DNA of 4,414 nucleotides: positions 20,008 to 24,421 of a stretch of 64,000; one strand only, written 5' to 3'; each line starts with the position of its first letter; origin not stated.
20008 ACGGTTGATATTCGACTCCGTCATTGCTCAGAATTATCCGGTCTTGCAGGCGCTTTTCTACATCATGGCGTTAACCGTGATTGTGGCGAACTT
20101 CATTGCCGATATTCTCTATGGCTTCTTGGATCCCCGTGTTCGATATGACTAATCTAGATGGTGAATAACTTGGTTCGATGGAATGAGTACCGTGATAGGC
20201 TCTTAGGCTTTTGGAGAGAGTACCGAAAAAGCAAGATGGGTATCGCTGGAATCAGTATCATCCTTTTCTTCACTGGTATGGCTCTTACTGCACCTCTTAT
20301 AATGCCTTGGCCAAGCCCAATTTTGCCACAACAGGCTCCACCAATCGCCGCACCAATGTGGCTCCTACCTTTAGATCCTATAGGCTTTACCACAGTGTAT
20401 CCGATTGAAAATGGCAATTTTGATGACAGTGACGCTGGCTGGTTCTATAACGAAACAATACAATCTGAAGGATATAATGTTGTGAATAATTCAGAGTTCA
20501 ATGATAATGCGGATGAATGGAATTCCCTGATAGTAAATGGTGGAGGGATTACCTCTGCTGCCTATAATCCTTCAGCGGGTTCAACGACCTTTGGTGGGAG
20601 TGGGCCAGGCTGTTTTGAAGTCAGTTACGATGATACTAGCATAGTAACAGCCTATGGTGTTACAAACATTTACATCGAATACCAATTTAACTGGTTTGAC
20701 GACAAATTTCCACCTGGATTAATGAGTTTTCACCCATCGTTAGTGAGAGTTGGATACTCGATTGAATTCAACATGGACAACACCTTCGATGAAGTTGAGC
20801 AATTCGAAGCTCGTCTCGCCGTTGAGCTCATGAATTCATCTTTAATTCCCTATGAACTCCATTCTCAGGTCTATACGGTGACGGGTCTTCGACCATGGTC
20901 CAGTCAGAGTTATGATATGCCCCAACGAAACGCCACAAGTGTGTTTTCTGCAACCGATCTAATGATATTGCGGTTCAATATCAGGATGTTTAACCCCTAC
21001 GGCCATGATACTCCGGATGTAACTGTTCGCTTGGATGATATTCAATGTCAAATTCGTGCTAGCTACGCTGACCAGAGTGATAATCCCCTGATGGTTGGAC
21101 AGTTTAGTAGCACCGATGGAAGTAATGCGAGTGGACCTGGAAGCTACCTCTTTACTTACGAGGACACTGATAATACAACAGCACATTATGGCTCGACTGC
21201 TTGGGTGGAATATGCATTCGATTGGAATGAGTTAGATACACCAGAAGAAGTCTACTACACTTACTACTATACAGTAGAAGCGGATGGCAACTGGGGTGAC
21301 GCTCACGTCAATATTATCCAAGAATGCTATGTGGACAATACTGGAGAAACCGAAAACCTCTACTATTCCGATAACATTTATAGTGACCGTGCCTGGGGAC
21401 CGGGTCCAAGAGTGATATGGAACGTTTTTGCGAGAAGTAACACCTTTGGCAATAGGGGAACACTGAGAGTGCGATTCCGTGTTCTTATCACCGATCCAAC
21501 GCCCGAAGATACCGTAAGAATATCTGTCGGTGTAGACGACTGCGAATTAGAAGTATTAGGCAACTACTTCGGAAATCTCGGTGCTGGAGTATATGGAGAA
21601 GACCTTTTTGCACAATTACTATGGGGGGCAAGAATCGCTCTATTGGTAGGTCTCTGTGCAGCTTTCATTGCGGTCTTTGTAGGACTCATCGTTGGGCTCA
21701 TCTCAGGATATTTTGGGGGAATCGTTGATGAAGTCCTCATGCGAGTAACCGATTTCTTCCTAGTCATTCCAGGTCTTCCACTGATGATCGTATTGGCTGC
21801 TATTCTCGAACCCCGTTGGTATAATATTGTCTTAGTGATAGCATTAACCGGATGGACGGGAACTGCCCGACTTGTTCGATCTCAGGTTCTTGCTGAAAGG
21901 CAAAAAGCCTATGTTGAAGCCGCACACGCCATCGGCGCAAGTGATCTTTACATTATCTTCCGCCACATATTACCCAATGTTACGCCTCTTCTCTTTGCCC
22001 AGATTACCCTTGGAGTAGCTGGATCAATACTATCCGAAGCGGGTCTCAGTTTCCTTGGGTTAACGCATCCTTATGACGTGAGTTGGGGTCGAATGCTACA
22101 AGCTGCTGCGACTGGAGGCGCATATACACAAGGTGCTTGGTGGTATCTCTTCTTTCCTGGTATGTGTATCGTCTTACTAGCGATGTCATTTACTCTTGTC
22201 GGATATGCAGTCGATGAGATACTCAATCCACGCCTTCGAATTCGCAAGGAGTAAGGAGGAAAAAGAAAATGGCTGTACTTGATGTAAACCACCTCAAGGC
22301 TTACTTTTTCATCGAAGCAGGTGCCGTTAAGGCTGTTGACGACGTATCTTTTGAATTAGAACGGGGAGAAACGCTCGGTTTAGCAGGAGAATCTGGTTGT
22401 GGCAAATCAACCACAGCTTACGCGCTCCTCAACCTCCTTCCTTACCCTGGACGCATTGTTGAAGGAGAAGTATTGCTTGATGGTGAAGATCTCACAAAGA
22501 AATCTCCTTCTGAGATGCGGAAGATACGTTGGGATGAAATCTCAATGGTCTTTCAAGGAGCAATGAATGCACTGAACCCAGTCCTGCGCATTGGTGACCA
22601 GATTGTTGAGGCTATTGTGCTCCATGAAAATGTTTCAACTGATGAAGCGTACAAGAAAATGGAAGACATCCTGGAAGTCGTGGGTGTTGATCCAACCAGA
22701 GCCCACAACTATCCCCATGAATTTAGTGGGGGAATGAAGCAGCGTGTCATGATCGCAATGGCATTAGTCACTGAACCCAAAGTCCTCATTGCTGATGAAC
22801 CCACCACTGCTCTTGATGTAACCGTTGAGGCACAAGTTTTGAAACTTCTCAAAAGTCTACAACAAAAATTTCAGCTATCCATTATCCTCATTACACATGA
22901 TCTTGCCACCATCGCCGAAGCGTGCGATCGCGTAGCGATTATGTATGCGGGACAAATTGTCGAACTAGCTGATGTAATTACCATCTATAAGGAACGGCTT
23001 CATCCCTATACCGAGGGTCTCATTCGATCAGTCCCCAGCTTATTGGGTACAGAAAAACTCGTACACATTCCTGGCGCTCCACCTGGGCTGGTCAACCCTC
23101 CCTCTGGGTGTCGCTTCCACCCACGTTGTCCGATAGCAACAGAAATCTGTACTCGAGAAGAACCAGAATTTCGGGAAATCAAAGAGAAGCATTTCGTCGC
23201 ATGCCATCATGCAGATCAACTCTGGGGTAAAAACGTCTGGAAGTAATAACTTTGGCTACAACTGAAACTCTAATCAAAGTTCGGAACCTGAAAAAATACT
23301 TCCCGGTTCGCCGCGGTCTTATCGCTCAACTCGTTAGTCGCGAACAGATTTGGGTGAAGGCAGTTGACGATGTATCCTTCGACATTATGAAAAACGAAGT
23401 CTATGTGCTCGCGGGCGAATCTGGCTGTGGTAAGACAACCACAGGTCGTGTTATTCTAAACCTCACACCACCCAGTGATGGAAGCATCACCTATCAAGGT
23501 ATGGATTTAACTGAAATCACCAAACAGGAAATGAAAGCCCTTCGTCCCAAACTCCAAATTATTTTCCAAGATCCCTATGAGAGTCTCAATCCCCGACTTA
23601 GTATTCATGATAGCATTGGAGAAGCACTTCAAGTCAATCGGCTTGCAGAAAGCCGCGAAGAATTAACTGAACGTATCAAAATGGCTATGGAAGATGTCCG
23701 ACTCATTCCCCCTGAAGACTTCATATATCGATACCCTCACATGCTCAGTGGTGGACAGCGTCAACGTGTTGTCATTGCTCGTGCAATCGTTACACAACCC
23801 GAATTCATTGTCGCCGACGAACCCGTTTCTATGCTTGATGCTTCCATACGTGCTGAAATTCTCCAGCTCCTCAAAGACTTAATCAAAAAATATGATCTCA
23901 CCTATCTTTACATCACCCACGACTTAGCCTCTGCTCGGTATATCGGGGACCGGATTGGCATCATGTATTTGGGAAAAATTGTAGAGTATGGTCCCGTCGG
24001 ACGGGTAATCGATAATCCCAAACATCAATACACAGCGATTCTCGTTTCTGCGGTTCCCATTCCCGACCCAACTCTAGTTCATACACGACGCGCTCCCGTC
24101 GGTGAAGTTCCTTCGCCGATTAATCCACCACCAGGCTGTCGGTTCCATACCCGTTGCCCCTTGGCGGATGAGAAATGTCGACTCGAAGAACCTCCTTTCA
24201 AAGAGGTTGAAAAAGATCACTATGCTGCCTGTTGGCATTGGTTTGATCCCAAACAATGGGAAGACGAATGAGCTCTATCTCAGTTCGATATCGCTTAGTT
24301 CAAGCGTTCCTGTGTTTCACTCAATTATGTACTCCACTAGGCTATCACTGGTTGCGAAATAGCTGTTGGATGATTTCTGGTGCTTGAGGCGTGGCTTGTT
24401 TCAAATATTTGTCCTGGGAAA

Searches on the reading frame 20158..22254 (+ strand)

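Call 55: search_protein_families(library=pfam, proteins=[window:20158-22254:+], max_evalue=0.0001)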
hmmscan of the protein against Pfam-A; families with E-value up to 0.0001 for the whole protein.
window:20158-22254:+ (698 aa): 2 families
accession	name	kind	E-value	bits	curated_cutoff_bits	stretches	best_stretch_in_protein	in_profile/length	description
PF00528.27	BPD_transp_1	-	6.9e-29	101.3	26.4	1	509-694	1-183/184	Binding-protein-dependent transport system inner membrane component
PF12911.12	OppC_N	-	2.8e-06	27.5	23.9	1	18-53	6-41/53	N-terminal TM domain of oligopeptide transport permease C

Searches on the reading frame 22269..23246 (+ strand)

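Call 55: search_protein_families(library=pfam, proteins=[window:22269-23246:+], max_evalue=0.0001)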
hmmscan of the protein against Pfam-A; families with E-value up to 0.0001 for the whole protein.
window:22269-23246:+ (325 aa): 3 families
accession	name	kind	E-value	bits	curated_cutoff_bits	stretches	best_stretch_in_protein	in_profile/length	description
PF00005.33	ABC_tran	-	2.2e-31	109.7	25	1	24-180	2-137/137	ABC transporter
PF08352.17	oligo_HPY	-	1.2e-18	67.7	27.1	1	231-294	1-65/65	Oligopeptide/dipeptide transporter, C-terminal region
PF02463.25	SMC_N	-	1.8e-05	24.7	40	1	38-223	29-212/220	RecF/RecN/SMC N terminal domain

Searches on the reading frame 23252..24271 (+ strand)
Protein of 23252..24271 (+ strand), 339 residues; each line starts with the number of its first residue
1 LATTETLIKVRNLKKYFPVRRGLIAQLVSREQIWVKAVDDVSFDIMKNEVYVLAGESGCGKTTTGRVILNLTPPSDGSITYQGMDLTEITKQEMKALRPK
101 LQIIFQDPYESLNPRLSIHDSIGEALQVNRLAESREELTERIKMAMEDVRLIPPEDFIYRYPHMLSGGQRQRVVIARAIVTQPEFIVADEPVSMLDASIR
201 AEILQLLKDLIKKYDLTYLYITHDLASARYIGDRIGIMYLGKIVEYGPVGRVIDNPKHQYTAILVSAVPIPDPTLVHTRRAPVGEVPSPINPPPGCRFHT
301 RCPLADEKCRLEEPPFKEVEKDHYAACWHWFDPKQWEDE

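Call 55: search_protein_families(library=pfam, proteins=[window:23252-24271:+], max_evalue=0.0001)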
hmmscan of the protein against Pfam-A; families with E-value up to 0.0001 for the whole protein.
window:23252-24271:+ (339 aa): 2 families
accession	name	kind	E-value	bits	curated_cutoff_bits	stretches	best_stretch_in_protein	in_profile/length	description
PF00005.33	ABC_tran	-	6e-32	111.6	25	1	39-192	2-136/137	ABC transporter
PF08352.17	oligo_HPY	-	1.4e-17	64.3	27.1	1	244-309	1-65/65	Oligopeptide/dipeptide transporter, C-terminal region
